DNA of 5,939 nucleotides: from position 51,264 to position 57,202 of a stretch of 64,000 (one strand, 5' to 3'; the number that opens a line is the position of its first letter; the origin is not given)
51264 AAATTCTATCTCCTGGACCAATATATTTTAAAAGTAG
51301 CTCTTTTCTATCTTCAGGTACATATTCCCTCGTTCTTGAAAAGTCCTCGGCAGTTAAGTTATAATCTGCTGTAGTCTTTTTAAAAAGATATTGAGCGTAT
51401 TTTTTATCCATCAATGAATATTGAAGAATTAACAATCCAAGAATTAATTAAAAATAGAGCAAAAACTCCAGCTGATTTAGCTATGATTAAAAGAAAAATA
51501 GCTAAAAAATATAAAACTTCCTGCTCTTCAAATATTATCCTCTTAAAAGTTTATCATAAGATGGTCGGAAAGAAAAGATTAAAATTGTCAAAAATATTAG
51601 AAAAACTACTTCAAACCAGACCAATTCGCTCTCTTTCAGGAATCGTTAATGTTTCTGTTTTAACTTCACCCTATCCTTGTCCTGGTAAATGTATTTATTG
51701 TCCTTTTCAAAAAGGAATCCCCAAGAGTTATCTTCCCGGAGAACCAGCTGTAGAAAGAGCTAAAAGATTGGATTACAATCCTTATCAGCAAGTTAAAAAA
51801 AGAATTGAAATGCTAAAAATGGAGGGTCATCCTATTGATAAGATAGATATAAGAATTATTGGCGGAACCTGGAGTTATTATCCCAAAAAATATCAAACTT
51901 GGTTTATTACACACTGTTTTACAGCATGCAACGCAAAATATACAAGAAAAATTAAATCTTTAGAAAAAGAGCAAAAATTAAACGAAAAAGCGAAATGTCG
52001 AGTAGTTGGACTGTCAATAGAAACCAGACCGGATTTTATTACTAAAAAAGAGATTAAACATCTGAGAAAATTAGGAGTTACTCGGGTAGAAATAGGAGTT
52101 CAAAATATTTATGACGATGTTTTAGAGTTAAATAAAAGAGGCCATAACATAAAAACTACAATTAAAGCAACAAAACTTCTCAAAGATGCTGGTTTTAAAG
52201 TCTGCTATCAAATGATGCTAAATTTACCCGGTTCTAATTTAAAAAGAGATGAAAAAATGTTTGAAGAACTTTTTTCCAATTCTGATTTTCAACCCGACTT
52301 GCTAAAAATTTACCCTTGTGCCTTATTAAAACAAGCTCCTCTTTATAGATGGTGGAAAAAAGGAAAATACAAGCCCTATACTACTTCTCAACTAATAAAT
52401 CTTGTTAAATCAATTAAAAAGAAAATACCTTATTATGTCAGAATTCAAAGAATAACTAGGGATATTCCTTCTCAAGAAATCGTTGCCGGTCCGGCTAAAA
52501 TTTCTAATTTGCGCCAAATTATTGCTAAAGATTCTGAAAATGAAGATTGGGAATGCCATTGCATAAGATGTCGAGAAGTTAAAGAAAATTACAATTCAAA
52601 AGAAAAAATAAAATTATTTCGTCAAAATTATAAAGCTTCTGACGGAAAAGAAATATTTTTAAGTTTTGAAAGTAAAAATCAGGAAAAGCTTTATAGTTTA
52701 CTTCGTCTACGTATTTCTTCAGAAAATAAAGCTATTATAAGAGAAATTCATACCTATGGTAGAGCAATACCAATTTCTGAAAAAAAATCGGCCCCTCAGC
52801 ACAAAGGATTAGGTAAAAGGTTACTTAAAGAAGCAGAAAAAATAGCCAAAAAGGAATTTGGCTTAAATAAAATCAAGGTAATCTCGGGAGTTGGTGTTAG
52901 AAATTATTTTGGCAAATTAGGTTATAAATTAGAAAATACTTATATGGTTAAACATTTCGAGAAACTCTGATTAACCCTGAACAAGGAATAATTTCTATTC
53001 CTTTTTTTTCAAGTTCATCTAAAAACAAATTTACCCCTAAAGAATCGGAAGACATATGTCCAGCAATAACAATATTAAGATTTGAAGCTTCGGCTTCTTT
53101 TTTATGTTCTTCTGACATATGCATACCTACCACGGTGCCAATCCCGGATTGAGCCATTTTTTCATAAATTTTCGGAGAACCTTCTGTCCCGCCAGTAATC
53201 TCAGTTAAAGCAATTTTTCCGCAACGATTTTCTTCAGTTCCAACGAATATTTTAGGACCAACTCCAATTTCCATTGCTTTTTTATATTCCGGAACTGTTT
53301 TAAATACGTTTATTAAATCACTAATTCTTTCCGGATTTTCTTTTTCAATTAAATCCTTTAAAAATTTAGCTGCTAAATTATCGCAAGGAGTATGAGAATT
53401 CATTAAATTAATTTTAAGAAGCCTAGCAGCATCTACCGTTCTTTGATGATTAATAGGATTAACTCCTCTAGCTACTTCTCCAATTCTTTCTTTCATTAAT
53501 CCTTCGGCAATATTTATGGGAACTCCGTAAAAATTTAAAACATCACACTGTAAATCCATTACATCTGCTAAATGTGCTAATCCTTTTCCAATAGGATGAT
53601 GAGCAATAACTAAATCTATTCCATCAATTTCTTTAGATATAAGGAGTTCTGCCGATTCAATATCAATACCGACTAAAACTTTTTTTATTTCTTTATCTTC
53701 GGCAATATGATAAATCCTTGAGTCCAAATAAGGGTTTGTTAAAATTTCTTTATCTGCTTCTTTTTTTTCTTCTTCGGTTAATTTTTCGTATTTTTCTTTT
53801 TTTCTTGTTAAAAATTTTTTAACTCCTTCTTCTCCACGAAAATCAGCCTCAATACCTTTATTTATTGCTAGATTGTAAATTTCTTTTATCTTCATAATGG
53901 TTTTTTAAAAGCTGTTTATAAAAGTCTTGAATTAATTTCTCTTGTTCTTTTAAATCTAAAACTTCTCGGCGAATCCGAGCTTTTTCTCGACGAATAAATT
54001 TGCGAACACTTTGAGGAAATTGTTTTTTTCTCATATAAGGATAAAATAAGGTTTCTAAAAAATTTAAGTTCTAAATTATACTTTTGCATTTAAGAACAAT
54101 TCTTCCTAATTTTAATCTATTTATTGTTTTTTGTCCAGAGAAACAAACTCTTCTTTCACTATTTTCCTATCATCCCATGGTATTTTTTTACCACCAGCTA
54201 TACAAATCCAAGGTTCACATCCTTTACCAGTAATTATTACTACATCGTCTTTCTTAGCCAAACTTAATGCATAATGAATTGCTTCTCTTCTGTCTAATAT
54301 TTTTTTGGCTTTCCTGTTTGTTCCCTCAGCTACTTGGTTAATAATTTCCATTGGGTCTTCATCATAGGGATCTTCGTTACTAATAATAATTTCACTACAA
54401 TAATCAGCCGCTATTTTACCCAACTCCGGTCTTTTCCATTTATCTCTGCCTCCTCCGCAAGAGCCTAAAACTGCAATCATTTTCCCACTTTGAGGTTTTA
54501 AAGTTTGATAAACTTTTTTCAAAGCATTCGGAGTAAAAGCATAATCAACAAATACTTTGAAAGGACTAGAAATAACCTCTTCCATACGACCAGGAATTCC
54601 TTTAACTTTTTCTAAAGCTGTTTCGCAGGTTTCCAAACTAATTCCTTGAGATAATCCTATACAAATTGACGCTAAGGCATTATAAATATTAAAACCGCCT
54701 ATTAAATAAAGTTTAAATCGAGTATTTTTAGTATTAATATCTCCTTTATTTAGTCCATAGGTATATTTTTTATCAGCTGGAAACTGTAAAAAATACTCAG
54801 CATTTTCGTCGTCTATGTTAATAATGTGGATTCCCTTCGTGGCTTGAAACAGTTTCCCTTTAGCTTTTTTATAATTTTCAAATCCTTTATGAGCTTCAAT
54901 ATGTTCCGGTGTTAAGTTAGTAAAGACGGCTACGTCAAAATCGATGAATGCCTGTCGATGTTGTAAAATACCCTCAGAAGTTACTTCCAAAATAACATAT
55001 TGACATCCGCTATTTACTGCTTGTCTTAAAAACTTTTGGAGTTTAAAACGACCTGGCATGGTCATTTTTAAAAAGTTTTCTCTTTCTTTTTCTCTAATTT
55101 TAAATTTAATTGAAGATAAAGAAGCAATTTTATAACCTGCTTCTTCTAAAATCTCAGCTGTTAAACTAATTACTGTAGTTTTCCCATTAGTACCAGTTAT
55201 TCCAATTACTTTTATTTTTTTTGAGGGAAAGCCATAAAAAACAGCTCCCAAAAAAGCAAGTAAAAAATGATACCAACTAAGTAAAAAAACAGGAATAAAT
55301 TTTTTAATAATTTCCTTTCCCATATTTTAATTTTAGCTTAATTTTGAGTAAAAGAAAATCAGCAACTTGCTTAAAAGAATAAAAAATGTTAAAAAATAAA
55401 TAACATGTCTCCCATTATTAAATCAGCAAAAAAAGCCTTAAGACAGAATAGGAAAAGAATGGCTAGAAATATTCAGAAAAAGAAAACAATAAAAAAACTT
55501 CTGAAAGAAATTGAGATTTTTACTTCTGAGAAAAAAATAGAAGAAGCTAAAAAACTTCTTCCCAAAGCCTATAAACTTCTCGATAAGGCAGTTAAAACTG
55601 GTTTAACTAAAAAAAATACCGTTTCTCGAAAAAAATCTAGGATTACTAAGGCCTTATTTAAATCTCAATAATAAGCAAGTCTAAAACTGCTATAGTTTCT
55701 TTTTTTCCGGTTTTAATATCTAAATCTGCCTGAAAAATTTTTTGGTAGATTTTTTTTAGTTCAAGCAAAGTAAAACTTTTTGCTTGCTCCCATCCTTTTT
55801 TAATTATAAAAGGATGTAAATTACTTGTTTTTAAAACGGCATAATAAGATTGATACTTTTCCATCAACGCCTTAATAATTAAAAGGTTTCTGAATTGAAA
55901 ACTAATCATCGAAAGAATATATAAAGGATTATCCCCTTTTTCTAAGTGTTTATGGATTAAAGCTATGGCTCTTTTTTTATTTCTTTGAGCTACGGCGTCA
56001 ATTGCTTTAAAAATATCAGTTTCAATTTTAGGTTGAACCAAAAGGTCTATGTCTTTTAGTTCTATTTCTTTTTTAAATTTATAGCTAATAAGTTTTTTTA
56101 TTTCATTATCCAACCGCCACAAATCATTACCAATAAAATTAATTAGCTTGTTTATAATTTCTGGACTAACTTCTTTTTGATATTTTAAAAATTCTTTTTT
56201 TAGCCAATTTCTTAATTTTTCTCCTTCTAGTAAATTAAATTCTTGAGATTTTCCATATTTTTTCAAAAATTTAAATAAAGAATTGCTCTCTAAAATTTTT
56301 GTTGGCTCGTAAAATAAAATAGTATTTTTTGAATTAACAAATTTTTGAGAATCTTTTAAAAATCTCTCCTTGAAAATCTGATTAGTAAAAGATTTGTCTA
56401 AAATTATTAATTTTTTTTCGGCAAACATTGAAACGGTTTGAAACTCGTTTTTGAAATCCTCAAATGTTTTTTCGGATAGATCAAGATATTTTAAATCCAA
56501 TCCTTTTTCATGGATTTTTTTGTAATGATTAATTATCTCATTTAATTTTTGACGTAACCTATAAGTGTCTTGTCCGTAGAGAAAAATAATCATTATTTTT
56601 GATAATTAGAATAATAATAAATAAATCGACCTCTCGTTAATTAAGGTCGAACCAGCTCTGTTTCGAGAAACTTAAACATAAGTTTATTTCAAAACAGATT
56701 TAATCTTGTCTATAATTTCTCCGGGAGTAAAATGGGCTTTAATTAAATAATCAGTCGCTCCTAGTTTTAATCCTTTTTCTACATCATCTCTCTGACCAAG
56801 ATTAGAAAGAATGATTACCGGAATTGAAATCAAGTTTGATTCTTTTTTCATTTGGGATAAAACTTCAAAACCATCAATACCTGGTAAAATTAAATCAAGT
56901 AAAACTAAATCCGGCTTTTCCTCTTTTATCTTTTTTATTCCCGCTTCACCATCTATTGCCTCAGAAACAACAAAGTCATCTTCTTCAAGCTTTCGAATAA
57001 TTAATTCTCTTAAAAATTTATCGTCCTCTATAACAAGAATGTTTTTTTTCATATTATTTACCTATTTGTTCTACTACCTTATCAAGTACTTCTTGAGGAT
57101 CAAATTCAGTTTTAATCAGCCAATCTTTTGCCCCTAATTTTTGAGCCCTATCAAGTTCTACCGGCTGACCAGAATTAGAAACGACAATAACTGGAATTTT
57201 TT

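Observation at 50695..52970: Head-to-head Elp3 and Trm9-like methyltransferase genes: a eukaryote/archaea-style (m)cm5U34 wobble-modification module in a bacterium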

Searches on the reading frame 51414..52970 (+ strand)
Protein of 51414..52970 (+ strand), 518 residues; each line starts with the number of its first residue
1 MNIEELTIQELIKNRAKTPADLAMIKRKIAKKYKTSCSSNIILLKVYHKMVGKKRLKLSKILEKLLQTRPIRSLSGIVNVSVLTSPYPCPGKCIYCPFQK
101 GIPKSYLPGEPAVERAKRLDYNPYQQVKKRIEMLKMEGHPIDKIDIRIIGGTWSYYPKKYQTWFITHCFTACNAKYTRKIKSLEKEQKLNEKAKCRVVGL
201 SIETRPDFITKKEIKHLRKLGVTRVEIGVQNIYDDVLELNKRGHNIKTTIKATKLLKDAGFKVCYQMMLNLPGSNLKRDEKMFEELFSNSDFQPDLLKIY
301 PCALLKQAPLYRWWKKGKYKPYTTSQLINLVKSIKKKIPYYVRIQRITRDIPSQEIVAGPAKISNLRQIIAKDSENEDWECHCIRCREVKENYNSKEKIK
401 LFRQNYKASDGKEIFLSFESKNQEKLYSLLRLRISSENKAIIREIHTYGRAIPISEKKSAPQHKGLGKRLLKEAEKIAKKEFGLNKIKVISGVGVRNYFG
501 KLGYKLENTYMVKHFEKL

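Call 3: search_protein_families(library=pfam, proteins=[window:51414-52970:+], max_evalue=0.01)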
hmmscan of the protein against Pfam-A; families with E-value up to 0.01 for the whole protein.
window:51414-52970:+ (518 aa): 4 families
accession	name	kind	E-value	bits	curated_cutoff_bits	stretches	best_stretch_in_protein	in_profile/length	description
PF16199.10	Radical_SAM_C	-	4.8e-22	78.3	31.9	1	294-372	1-81/85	Radical_SAM C-terminal domain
PF04055.27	Radical_SAM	-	1.8e-19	70.9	29.5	1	89-284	7-164/166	Radical SAM superfamily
PF00583.31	Acetyltransf_1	-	0.00096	19.9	20.7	1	462-504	72-116/116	Acetyltransferase (GNAT) family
PF13673.13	Acetyltransf_10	-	0.0028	18.1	23.6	1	461-505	63-108/128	Acetyltransferase (GNAT) domain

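Call 4: search_protein_families(library=ncbifam, proteins=[window:51414-52970:+], max_evalue=0.01)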
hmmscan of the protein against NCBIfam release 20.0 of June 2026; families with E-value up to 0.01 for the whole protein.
window:51414-52970:+ (518 aa): 19 families
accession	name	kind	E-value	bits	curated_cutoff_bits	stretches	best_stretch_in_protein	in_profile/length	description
TIGR01211.1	ELP3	subfamily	1.9e-167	557.9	350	1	8-514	3-521/522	tRNA uridine(34) 5-carboxymethylaminomethyl modification radical SAM/GNAT enzyme Elp3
TIGR01212.1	TIGR01212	equivalog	2.5e-24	85.9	180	1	186-360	101-273/302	tRNA modification radical SAM protein MnmL/YtqA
TIGR00539.1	hemN_rel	equivalog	4.3e-13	49.1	205.4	1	198-316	87-203/361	radical SAM family heme chaperone HemW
TIGR03994.1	rSAM_HemZ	equivalog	1.8e-12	47.1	321.4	1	202-345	177-323/401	coproporphyrinogen dehydrogenase HemZ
NF006067.1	PRK08208.1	equivalog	4.6e-10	39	380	1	191-322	118-250/427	STM4012 family radical SAM protein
NF004567.0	PRK05904.1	equivalog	1.3e-09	37.7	355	1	198-277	90-170/353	coproporphyrinogen III oxidase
TIGR04013.1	B12_SAM_MJ_1487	hypoth_equivalog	2.6e-09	36.4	251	1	203-281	246-325/382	TIGR04013 family B12-binding domain/radical SAM domain-containing protein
NF006060.0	PRK08207.1-3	equivalog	7.8e-09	34.8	653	1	204-331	248-374/477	coproporphyrinogen III oxidase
TIGR01210.1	TIGR01210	equivalog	4.6e-08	32.6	212.15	1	195-337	100-245/313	archaeosine biosynthesis radical SAM protein RaSEA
NF005133.0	PRK06582.1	equivalog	9.5e-08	31.4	597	1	198-319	98-216/390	coproporphyrinogen III oxidase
NF006061.0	PRK08207.1-4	equivalog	1.5e-07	30.6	702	1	202-325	269-389/501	coproporphyrinogen III oxidase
TIGR00538.1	hemN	equivalog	5.2e-07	28.8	324.95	1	198-305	138-243/454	oxygen-independent coproporphyrinogen III oxidase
NF006063.0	PRK08207.2-1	equivalog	8.3e-06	24.7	1074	1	190-335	275-416/518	coproporphyrinogen III oxidase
TIGR04107.1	rSAM_HutW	equivalog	2e-05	23.6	400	1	200-325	130-253/419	heme anaerobic degradation radical SAM methyltransferase ChuW/HutW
TIGR03975.1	rSAM_ocin_1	subfamily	3.1e-05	22.7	281.85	1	203-286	345-427/606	RiPP maturation radical SAM C-methyltransferase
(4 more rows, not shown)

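Call 7: search_solved_structures(query=window:51414-52970:+, max_evalue=0.001)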
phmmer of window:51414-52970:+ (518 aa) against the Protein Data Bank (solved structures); distinct sequences matched with E-value up to 0.001: 9.
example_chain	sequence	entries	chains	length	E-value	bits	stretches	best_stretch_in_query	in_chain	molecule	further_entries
6iad_A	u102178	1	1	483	1e-130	439.9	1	59-513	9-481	Histone acetyltransferase, ELP3 family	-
6iaz_A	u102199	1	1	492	1.6e-130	439.3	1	59-513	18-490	Histone acetyltransferase, ELP3 family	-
6ia8_A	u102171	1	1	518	3.3e-130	438.2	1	59-513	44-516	Histone acetyltransferase, ELP3 family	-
5l7j_A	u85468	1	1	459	9.3e-111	374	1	71-515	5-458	ELP3 family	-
6ia6_A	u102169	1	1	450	8.6e-107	361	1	71-515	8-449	ELP3 family, ELP3 family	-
5l7l_A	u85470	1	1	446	1.4e-106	360.3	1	71-515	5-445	ELP3 family, ELP3 family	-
8ptx_C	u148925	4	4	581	9.3e-103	347.6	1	17-515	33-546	Elongator complex protein 3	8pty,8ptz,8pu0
8avg_C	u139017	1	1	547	2e-100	339.9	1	18-514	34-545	Elongator complex protein 3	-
6qk7_C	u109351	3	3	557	1.2e-98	334.1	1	60-514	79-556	Elongator complex protein 3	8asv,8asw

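Call 61: find_encoding_contigs(protein=window:51414-52970:+, flank=3000, max_places=4)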
Protein window:51414-52970:+ (518 aa): 23 contigs read that carry it; 3 places shown.
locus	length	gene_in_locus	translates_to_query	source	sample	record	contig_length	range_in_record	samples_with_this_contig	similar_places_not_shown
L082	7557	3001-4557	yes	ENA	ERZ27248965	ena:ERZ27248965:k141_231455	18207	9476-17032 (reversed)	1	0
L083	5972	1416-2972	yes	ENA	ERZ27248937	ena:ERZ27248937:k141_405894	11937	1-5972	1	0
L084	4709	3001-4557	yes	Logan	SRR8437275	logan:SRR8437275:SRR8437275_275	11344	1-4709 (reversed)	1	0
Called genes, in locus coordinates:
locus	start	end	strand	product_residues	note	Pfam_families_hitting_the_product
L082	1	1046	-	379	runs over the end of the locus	PF01490:Aa_trans, PF03222:Trp_Tyr_perm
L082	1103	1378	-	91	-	-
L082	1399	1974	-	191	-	PF18306:LDcluster4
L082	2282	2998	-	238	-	PF01209:Ubie_methyltran, PF13489:Methyltransf_23, PF02353:CMAS, PF05175:MTS (weak), PF13847:Methyltransf_31, PF08241:Methyltransf_11, PF08242:Methyltransf_12, PF13649:Methyltransf_25, +2 more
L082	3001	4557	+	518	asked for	PF04055:Radical_SAM, PF16199:Radical_SAM_C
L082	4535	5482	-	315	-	PF01784:DUF34_NIF3 (faint)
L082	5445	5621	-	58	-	-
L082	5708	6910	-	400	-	PF08245:Mur_ligase_M, PF02875:Mur_ligase_C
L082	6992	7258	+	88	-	-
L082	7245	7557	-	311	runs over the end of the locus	PF06144:DNA_pol3_delta, PF21694:DNA_pol3_delta_C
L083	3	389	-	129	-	?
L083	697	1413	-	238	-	PF01209:Ubie_methyltran, PF13489:Methyltransf_23, PF02353:CMAS, PF05175:MTS (weak), PF13847:Methyltransf_31, PF08241:Methyltransf_11, PF08242:Methyltransf_12, PF13649:Methyltransf_25, +2 more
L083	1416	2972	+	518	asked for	PF04055:Radical_SAM, PF16199:Radical_SAM_C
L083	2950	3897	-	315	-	PF01784:DUF34_NIF3 (faint)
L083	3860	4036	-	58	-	-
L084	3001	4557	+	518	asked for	PF04055:Radical_SAM, PF16199:Radical_SAM_C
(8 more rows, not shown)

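Call 70: find_related_loci(query=window:51414-52970:+, collection=metagenome_contigs, flank=3000)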
Query window:51414-52970:+ (518 aa) in metagenome_contigs; peptide patterns used: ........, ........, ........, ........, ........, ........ (x = any residue, [..] = any of these).
225 stretches matched a pattern; 32 encode a relative of the query (tblastn E <= 1e-3); 32 distinct loci.
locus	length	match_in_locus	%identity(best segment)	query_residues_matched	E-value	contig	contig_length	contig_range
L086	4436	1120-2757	72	1-518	0e+0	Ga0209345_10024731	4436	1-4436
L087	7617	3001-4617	72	1-513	0e+0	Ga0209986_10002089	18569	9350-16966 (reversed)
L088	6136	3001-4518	72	1-513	0e+0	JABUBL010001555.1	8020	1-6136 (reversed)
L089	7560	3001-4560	67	1-515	0e+0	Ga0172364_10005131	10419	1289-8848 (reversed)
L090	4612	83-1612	69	1-513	0e+0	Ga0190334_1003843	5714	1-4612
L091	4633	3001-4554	67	1-515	0e+0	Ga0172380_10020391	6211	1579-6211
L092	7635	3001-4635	66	1-515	0e+0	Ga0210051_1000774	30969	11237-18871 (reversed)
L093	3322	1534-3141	66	1-513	0e+0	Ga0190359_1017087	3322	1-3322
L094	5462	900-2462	65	1-513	0e+0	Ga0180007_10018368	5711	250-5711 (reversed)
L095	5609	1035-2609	63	1-513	0e+0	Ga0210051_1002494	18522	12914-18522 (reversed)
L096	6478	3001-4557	59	1-515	0e+0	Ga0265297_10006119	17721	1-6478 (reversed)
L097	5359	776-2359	58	1-515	0e+0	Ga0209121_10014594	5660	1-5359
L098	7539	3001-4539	59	8-516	0e+0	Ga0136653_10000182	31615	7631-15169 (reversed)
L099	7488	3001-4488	62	21-513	0e+0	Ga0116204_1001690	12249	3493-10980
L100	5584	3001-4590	56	3-515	0e+0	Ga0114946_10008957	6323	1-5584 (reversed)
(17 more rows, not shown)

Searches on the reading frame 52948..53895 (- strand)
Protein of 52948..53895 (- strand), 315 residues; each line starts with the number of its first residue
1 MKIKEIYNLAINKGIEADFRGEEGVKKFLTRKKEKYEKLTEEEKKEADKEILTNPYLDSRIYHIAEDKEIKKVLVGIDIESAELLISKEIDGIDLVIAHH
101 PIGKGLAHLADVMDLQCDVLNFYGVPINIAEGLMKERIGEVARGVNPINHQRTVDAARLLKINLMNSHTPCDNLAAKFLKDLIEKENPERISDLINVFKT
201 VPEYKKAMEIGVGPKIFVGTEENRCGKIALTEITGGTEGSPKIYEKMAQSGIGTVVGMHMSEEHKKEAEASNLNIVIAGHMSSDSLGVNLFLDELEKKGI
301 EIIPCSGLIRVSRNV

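Call 30: search_protein_families(library=pfam, proteins=[window:52948-53895:-], max_evalue=0.001)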
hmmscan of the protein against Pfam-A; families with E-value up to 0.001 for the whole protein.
window:52948-53895:- (315 aa): 1 family
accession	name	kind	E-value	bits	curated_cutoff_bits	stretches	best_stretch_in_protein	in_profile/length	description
PF01784.24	DUF34_NIF3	-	3.5e-07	30.5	23.4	0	161-298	92-238/256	Duf34/NIF3 (NGG1p interacting factor 3)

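Call 56: search_protein_families(library=ncbifam, proteins=[window:52948-53895:-], max_evalue=0.001)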
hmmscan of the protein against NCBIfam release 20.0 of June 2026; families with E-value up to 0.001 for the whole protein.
window:52948-53895:- (315 aa): 1 family
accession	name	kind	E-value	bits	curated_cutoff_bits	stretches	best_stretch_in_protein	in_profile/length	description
TIGR00486.1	YbgI_SA1388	equivalog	2.9e-07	30.5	130.55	0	62-102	27-67/250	Nif3-like dinuclear metal center hexameric protein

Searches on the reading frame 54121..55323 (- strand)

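Call 30: search_protein_families(library=pfam, proteins=[window:54121-55323:-], max_evalue=0.001)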
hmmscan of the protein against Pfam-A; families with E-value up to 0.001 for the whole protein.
window:54121-55323:- (400 aa): 2 families
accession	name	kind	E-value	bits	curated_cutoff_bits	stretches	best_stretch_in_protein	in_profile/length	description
PF08245.18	Mur_ligase_M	-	3e-40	138.8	24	1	42-222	1-199/200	Mur ligase middle domain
PF02875.26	Mur_ligase_C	-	2.1e-23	84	28.4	1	245-368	1-127/127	Mur ligase, glutamate ligase domain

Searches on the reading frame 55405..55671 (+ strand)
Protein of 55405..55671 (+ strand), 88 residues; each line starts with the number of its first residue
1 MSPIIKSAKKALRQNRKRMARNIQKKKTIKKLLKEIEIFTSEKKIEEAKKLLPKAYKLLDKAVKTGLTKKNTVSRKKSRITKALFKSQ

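Call 30: search_protein_families(library=pfam, proteins=[window:55405-55671:+], max_evalue=0.001)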
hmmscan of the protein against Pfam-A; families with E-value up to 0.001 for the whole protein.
window:55405-55671:+ (88 aa): 1 family
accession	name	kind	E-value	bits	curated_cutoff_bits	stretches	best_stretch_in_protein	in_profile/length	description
PF01649.23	Ribosomal_S20p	-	6e-19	68.9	29.5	1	5-84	3-82/83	Ribosomal protein S20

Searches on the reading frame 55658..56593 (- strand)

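Call 30: search_protein_families(library=pfam, proteins=[window:55658-56593:-], max_evalue=0.001)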
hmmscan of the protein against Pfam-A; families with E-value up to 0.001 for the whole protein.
window:55658-56593:- (311 aa): 2 families
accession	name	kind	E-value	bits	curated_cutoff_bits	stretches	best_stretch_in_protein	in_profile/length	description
PF21694.2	DNA_pol3_delta_C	-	4e-26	91.8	27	1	191-310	1-120/121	DNA polymerase III delta subunit, C-terminal domain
PF06144.19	DNA_pol3_delta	-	2.2e-09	37.8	21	1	4-113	2-117/124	DNA polymerase III, delta subunit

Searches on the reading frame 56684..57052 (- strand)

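Call 54: search_protein_families(library=pfam, proteins=[window:56684-57052:-], max_evalue=0.00001)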
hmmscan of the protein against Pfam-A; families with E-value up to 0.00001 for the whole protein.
window:56684-57052:- (122 aa): 1 family
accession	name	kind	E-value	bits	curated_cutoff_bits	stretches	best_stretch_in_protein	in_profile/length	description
PF00072.30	Response_reg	-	1.8e-26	92.9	30.2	1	5-117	1-110/111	Response regulator receiver domain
